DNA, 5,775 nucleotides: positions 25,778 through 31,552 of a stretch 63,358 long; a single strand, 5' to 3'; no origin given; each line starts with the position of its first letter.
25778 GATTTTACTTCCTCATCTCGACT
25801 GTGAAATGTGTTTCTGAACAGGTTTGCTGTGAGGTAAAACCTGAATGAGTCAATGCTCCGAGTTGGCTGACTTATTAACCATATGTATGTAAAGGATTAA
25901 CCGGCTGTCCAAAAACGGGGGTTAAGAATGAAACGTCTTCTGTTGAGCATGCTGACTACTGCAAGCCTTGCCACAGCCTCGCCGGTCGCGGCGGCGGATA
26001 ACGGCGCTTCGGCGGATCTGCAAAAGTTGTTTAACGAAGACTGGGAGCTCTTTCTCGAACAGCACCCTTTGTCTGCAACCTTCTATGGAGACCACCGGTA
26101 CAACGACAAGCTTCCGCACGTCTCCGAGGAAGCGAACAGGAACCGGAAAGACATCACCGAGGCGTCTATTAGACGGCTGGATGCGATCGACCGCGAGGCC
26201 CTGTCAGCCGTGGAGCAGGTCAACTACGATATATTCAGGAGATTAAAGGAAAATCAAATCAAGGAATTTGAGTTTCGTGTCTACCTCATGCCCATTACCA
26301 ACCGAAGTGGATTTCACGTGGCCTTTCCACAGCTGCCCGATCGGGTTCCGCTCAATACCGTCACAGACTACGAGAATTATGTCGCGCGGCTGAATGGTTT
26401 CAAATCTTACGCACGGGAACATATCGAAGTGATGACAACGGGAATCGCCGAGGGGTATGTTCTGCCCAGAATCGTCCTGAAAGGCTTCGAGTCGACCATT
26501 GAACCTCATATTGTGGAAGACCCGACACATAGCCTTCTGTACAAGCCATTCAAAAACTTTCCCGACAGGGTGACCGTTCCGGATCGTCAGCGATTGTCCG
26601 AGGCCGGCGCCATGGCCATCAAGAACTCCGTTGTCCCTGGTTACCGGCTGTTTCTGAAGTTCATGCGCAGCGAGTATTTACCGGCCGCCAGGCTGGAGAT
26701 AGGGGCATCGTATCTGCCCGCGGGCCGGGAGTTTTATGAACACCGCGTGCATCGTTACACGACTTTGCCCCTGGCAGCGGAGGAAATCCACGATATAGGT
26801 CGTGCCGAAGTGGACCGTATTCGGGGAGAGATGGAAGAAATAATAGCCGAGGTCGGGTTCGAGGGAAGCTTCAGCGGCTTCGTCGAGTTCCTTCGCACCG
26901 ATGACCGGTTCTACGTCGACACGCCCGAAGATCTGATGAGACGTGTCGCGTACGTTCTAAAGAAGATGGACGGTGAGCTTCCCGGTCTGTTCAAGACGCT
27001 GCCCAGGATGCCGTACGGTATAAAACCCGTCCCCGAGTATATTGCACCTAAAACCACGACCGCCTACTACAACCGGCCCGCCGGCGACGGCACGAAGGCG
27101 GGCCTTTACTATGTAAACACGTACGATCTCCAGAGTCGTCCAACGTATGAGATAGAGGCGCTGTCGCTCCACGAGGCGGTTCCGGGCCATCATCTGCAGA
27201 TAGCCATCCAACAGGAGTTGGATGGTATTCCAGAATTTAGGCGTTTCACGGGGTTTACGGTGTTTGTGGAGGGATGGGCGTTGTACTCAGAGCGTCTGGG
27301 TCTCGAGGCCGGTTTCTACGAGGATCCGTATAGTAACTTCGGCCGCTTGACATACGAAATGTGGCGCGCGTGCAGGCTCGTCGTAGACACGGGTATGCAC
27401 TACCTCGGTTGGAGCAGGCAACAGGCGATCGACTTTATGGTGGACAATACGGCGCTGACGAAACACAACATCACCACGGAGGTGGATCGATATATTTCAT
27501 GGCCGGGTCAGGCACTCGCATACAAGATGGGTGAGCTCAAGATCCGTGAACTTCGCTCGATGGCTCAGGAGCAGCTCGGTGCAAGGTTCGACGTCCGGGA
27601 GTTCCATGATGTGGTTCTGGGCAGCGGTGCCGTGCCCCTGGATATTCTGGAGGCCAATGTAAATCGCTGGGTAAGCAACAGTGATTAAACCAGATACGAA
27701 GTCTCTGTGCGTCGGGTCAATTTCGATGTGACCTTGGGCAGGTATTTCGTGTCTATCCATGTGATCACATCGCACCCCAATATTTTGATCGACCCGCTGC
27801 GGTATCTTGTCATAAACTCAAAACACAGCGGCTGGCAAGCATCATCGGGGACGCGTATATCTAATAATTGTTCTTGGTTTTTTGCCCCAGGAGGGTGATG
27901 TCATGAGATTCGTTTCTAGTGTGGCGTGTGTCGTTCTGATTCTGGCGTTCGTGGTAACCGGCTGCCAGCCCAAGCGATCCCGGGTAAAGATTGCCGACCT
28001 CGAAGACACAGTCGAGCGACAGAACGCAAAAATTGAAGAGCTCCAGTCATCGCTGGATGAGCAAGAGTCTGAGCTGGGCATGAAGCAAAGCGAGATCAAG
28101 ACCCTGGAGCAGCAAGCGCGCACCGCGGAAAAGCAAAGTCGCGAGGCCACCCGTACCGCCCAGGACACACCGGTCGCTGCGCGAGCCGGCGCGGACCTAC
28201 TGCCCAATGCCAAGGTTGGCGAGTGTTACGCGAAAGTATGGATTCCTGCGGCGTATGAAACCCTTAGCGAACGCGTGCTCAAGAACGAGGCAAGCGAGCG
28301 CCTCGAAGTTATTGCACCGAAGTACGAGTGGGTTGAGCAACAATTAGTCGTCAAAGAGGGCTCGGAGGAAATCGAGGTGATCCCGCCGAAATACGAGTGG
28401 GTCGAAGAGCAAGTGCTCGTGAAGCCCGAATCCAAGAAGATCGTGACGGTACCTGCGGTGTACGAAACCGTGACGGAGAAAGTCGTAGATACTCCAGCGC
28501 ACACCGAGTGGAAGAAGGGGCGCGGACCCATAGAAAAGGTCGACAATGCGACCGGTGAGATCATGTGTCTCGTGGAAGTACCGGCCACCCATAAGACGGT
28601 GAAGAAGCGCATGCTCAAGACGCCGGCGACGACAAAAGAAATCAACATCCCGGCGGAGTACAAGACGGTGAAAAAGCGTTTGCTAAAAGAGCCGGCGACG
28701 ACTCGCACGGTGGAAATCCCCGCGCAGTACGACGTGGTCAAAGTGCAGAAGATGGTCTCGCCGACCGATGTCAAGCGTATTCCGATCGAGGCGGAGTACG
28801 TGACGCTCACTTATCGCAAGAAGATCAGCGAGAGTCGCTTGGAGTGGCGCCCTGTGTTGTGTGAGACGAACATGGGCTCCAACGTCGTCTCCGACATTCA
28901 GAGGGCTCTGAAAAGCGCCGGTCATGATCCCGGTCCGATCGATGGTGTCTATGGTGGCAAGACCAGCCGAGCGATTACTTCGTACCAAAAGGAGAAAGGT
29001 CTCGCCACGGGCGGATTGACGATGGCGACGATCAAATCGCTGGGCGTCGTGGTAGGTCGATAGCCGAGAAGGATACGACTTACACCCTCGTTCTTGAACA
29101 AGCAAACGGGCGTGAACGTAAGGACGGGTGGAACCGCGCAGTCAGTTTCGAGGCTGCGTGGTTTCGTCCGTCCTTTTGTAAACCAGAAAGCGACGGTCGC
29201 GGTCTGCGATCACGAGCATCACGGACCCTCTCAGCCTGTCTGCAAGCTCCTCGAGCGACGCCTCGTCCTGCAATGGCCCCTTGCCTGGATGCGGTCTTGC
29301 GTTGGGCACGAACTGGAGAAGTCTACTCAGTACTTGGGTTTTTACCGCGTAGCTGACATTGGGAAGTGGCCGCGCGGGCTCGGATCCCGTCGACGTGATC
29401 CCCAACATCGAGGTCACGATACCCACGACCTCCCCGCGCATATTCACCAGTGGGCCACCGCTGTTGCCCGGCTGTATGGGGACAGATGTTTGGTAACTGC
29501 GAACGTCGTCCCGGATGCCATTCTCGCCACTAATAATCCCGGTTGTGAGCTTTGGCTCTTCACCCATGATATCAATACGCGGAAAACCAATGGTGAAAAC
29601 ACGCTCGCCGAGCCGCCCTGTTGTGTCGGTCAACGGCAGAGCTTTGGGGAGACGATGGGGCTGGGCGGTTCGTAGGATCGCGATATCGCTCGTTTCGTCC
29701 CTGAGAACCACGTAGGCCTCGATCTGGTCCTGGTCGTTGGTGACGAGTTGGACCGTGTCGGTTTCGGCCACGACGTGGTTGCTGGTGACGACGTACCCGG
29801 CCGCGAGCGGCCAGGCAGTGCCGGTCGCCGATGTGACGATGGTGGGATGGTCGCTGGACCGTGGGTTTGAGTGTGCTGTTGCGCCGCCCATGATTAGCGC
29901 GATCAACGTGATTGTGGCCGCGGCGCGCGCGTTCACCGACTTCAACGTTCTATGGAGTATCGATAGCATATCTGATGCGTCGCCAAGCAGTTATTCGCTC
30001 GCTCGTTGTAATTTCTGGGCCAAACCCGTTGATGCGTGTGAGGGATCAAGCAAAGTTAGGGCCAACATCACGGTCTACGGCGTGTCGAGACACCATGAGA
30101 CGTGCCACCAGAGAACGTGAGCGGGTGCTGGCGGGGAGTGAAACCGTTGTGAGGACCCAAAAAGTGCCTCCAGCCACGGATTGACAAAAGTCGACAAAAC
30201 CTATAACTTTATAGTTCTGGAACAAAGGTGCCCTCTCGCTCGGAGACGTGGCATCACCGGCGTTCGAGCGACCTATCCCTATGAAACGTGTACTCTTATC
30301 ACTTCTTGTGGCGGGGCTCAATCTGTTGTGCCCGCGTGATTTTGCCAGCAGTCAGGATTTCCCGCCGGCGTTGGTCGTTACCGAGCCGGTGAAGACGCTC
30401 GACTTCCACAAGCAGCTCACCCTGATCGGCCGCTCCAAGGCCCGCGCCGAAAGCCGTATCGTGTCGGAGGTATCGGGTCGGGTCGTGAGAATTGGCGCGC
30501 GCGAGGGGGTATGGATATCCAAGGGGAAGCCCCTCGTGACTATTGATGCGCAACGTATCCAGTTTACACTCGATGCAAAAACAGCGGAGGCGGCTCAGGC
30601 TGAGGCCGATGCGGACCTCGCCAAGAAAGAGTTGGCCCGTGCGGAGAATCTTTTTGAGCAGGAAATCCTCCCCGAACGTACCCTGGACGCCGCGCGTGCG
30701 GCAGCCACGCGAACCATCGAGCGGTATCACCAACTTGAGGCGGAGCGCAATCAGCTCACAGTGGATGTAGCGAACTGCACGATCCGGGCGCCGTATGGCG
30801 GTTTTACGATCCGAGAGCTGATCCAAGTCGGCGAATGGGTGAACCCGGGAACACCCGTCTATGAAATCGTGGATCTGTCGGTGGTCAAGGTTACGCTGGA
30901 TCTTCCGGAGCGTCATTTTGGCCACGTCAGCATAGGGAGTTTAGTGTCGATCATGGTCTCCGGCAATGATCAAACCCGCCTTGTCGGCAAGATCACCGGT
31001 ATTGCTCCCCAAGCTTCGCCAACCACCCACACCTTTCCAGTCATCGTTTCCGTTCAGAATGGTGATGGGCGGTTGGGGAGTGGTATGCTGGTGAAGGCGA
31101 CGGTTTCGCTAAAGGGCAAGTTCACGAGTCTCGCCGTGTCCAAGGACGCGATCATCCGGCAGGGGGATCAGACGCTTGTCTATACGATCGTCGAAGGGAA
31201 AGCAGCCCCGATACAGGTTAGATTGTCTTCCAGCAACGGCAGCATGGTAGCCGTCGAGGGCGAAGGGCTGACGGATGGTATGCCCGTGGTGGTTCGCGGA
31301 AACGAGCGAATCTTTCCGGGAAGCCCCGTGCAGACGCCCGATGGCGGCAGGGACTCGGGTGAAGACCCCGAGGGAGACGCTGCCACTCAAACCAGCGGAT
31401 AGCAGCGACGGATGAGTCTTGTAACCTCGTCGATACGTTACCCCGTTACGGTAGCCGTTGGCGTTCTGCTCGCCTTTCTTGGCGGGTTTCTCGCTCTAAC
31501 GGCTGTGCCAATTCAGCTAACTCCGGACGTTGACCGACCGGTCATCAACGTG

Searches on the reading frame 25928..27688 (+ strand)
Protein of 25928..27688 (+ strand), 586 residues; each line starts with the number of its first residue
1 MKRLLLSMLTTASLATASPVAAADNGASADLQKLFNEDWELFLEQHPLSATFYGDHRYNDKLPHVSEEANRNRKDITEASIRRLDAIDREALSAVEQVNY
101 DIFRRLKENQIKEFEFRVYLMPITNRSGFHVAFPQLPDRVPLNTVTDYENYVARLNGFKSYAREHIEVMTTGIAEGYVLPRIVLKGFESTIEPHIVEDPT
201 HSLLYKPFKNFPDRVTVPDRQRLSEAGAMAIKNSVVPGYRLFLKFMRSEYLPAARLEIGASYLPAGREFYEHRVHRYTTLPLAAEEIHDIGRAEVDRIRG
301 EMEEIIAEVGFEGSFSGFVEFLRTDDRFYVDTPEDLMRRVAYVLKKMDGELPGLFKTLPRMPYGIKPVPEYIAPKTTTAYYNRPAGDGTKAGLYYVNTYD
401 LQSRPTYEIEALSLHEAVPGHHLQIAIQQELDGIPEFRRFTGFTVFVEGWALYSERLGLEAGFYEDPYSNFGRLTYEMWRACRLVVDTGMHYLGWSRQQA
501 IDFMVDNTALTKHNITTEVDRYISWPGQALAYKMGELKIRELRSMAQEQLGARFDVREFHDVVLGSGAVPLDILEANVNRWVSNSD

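Call 45: search_protein_families(library=pfam, proteins=[window:25928-27688:+], max_evalue=0.00001)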
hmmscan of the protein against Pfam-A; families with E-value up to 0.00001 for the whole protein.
window:25928-27688:+ (586 aa): 1 family
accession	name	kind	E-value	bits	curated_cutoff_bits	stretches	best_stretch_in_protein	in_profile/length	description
PF05960.17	DUF885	-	1.1e-179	599.9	32.4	1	47-578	1-532/532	Bacterial protein of unknown function (DUF885)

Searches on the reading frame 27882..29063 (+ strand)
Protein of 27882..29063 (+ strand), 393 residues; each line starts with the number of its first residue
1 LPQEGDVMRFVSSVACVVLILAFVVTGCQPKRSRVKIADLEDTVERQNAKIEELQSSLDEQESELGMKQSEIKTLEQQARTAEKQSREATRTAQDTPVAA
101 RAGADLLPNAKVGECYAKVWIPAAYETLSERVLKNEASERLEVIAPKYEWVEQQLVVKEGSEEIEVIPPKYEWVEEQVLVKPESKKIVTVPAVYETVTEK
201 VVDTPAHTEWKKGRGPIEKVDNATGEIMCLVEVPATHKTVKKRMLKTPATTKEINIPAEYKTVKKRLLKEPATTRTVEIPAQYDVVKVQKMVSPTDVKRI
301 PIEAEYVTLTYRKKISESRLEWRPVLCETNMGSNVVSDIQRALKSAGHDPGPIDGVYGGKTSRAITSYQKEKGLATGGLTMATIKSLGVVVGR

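Call 45: search_protein_families(library=pfam, proteins=[window:27882-29063:+], max_evalue=0.00001)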
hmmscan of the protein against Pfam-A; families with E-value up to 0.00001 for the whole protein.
window:27882-29063:+ (393 aa): 1 family
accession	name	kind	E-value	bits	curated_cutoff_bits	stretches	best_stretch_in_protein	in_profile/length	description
PF01471.23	PG_binding_1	-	1.7e-10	41.4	23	1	335-387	4-57/57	Putative peptidoglycan binding domain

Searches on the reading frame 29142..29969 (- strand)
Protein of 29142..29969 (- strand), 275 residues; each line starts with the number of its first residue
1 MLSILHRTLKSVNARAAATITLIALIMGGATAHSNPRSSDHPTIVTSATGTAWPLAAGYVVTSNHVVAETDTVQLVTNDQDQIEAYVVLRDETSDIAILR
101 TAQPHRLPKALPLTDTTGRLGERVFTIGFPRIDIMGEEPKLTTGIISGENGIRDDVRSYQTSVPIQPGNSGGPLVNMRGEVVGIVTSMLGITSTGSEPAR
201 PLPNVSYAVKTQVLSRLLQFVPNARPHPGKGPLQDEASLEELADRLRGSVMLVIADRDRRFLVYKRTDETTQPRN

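Call 45: search_protein_families(library=pfam, proteins=[window:29142-29969:-], max_evalue=0.00001)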
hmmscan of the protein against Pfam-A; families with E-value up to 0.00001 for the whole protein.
window:29142-29969:- (275 aa): 2 families
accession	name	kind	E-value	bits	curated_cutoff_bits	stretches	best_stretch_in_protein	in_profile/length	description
PF13365.12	Trypsin_2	-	2.4e-25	90.4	27.6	1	51-184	2-144/144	Trypsin-like peptidase domain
PF00089.32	Trypsin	-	6e-12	46.3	20.6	1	53-193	30-203/220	Trypsin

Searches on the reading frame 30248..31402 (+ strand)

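Call 46: search_protein_families(library=pfam, proteins=[window:30248-31402:+], max_evalue=0.00001)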
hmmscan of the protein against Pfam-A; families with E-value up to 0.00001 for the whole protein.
window:30248-31402:+ (384 aa): 2 families
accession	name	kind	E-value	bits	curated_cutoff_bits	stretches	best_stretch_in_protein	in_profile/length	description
PF16576.10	HlyD_D23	-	1.2e-22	80.7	30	1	65-282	16-214/214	Barrel-sandwich domain of CusB or HlyD membrane-fusion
PF13437.12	HlyD_3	-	4.4e-22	79.3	22.2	1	178-273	1-97/106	HlyD family secretion protein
